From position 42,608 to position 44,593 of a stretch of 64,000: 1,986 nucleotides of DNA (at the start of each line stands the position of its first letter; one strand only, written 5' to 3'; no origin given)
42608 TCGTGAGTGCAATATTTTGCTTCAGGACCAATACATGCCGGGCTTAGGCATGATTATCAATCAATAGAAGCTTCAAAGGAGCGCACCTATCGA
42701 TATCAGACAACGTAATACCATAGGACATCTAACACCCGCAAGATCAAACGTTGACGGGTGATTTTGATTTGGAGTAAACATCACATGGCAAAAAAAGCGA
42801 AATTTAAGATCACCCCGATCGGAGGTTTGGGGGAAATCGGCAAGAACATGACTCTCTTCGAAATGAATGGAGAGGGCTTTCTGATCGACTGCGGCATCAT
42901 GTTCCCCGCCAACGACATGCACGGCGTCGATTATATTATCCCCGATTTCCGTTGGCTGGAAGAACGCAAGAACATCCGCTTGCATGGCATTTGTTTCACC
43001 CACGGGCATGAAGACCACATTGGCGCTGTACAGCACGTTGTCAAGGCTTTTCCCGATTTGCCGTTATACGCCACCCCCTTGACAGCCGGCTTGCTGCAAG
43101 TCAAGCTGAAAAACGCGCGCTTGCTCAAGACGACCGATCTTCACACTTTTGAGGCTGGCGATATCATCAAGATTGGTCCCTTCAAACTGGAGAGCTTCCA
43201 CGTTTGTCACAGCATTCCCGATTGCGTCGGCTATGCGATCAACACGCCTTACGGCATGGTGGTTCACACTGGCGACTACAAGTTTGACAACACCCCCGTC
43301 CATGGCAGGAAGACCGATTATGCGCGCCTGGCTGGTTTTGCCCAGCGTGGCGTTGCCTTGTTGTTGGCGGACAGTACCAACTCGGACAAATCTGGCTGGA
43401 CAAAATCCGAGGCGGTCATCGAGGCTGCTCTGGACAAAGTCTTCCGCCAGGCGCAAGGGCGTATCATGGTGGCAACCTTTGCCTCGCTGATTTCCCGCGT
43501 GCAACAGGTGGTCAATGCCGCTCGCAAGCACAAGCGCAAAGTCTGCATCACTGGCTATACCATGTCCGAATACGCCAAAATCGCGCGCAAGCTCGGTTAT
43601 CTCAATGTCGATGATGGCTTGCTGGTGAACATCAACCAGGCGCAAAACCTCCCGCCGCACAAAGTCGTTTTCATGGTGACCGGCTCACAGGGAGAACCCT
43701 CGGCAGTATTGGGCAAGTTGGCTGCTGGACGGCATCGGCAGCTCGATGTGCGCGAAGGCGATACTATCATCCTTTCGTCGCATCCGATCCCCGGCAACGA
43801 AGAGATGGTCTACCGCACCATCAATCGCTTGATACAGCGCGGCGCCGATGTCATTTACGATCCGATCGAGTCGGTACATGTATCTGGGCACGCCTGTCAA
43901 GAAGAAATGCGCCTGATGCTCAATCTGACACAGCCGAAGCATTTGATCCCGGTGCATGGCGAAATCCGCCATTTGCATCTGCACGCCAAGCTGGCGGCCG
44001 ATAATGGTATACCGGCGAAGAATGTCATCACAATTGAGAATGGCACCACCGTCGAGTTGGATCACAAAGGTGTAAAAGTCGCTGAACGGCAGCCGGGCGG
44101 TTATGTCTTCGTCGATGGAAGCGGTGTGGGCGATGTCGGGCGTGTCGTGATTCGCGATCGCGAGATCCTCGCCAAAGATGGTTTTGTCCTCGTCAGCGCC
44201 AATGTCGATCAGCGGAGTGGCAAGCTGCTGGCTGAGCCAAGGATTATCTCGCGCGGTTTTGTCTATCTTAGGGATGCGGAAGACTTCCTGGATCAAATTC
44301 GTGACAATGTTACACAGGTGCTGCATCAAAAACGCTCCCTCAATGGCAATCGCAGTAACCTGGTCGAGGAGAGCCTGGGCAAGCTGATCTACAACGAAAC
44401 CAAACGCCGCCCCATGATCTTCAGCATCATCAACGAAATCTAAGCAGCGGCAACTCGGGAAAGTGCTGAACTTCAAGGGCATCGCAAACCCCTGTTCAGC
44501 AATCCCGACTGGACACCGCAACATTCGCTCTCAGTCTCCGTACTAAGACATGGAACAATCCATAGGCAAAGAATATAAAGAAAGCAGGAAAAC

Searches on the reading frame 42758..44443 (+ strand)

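Call 88: search_protein_families(library=pfam, proteins=[window:42758-44443:+], max_evalue=0.00001)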
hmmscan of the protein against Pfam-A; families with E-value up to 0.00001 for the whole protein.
window:42758-44443:+ (561 aa): 5 families
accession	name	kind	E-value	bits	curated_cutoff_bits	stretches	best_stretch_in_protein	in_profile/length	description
PF22505.1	RNase_J_b_CASP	-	6.1e-47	159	27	1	233-358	1-126/126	Ribonuclease J, beta-CASP domain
PF17770.6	RNase_J_C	-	1e-23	84.6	23.8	1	464-561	1-102/102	Ribonuclease J C-terminal domain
PF07521.17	RMMBL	-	4.8e-11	42.9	21.6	1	366-420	5-60/63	Zn-dependent metallo-hydrolase RNA specificity domain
PF00753.33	Lactamase_B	-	1.1e-09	38.9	22.7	1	28-185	5-161/196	Metallo-beta-lactamase superfamily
PF12706.13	Lactamase_B_2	-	2.3e-09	37.6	27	1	73-175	29-144/200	Beta-lactamase superfamily domain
